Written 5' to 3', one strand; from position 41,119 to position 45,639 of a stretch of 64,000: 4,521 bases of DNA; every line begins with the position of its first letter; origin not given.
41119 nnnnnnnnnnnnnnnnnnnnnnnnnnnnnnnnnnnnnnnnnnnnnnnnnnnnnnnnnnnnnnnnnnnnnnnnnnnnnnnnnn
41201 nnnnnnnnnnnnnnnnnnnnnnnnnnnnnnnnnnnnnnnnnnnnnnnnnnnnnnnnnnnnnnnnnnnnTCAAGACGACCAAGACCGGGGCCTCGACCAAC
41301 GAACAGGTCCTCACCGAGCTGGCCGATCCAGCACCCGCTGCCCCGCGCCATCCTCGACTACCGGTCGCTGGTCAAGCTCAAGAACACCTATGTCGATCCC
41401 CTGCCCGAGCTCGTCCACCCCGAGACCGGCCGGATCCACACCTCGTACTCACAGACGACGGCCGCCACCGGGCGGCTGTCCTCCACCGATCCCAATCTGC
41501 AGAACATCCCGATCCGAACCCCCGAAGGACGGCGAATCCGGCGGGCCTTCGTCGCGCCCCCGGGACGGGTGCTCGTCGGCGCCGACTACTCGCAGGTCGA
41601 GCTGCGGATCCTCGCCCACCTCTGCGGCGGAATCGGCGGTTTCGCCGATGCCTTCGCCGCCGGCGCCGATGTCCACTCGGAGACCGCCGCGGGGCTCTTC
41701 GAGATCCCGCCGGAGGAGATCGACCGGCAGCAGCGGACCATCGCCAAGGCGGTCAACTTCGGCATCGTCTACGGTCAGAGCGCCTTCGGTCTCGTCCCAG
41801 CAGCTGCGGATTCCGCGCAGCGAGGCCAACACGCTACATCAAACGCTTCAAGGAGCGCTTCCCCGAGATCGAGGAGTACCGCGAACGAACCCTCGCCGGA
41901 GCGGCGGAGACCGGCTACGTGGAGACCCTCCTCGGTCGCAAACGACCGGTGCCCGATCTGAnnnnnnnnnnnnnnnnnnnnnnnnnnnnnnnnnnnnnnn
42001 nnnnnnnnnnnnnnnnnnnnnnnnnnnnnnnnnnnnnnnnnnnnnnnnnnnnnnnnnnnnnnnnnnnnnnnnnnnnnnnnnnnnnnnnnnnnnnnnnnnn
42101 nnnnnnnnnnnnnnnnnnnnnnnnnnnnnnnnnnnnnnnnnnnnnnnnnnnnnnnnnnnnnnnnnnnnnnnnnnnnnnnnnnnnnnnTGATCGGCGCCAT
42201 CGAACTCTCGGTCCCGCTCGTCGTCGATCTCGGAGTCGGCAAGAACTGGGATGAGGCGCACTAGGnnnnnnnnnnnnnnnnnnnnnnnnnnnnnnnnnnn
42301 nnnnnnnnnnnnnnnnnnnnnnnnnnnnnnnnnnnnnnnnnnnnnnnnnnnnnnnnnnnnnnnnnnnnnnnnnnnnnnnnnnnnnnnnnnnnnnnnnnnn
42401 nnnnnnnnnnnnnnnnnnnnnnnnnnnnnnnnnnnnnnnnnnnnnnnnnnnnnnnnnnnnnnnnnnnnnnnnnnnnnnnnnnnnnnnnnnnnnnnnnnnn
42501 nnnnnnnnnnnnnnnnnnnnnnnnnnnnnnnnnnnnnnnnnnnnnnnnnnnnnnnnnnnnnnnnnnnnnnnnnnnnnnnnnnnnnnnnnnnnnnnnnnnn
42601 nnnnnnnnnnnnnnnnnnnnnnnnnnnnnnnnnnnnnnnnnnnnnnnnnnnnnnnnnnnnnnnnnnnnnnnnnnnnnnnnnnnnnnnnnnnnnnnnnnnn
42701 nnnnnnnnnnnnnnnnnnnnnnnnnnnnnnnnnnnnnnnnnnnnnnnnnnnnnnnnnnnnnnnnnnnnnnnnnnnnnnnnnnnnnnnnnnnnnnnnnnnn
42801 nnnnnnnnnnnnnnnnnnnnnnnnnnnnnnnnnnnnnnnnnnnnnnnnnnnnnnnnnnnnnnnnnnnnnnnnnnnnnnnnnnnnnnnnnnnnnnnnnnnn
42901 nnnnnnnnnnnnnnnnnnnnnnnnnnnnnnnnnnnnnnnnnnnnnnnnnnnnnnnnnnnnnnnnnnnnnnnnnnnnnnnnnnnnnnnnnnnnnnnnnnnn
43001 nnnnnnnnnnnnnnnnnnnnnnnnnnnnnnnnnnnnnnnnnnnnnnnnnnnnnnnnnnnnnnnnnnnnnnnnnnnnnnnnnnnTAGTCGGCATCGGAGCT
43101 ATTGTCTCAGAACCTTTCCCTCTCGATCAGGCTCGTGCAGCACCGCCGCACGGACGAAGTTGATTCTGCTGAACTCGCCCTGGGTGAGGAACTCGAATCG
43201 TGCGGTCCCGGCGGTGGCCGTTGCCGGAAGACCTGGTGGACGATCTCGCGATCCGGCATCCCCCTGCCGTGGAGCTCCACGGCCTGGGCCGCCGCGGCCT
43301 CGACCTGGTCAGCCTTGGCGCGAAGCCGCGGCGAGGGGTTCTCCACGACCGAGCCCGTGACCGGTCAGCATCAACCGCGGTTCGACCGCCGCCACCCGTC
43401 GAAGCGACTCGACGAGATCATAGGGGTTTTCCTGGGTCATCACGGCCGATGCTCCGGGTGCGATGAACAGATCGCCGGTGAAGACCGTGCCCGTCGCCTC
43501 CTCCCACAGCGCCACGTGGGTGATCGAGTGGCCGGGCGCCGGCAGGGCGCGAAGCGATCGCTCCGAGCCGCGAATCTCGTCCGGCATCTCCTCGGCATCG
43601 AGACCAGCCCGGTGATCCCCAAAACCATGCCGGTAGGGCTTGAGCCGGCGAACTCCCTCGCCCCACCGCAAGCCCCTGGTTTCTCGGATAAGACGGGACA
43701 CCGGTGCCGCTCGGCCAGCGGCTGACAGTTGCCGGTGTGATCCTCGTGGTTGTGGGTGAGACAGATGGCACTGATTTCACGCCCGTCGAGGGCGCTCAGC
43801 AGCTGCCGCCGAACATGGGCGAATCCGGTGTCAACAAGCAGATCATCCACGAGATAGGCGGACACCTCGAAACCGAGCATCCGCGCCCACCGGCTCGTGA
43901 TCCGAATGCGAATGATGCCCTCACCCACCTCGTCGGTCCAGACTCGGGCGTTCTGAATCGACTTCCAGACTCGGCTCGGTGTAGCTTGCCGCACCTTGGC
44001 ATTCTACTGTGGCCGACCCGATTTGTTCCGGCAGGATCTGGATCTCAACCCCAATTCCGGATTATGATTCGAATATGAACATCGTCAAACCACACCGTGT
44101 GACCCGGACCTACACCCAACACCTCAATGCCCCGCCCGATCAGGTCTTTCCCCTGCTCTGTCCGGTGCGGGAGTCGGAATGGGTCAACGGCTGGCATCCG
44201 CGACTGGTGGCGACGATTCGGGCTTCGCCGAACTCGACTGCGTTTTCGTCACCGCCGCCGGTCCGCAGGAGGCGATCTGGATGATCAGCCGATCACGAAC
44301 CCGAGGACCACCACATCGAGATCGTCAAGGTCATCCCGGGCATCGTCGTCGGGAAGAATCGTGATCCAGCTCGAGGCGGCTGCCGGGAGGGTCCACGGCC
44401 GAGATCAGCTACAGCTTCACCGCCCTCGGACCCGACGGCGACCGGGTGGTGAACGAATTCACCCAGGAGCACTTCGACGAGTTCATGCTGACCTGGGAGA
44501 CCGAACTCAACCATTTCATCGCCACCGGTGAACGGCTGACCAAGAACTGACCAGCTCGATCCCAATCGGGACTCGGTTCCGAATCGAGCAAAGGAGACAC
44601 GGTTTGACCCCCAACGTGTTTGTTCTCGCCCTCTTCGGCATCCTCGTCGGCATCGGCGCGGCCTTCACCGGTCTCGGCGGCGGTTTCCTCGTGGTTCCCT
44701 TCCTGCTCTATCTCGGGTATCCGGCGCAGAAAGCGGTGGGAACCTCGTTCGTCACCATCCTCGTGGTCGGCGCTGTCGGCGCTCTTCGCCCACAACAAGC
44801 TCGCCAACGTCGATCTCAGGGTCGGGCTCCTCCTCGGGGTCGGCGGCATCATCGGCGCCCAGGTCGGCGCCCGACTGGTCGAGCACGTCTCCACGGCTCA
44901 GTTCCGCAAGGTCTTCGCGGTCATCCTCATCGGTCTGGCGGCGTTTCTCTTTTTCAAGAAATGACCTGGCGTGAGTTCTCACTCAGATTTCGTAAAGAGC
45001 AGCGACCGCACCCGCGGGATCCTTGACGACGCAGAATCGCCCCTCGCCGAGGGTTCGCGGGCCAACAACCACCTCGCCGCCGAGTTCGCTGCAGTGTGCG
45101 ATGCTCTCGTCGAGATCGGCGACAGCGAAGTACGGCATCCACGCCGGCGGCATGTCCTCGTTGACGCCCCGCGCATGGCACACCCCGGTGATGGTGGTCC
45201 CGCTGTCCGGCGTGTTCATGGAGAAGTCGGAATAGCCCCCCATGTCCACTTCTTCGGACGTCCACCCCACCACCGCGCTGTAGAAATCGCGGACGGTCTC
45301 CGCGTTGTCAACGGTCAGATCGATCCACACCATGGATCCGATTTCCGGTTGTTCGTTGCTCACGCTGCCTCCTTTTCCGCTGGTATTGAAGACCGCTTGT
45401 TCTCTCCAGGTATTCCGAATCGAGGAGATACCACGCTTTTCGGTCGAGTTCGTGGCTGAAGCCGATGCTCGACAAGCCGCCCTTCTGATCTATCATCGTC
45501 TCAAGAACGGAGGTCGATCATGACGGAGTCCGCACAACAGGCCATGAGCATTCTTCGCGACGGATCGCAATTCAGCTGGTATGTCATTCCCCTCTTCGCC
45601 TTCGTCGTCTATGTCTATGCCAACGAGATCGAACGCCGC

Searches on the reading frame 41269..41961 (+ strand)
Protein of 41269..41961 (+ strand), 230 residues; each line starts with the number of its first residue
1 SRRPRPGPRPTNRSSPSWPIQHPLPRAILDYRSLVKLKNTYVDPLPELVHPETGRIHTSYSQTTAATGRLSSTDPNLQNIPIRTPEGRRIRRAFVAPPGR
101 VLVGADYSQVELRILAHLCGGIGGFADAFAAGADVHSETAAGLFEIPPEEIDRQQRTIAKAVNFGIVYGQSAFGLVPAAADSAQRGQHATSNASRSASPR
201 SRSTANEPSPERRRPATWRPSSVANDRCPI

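Call 37: search_protein_families(library=pfam, proteins=[window:41269-41961:+], max_evalue=0.0001)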
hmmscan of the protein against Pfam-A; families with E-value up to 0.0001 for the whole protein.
window:41269-41961:+ (230 aa): 1 family
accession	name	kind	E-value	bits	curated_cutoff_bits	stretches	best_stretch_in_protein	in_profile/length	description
PF00476.26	DNA_pol_A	-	2e-67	228.2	34.3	1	21-179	72-230/381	DNA polymerase family A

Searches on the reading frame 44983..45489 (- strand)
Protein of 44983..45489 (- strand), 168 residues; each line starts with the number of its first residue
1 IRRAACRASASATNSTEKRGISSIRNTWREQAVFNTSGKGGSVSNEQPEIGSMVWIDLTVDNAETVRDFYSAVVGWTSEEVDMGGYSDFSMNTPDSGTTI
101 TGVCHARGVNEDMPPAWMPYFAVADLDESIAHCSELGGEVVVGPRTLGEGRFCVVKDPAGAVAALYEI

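Call 55: search_protein_families(library=pfam, proteins=[window:44983-45489:-], max_evalue=0.0001)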
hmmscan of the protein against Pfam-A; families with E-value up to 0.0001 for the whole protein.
window:44983-45489:- (168 aa): 2 families
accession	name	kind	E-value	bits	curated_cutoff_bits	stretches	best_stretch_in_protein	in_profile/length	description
PF00903.31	Glyoxalase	-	2e-08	35.1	20.6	1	54-161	3-117/121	Glyoxalase/Bleomycin resistance protein/Dioxygenase superfamily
PF18029.7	Glyoxalase_6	-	2.4e-06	28.6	23.6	1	56-162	4-102/106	Glyoxalase-like domain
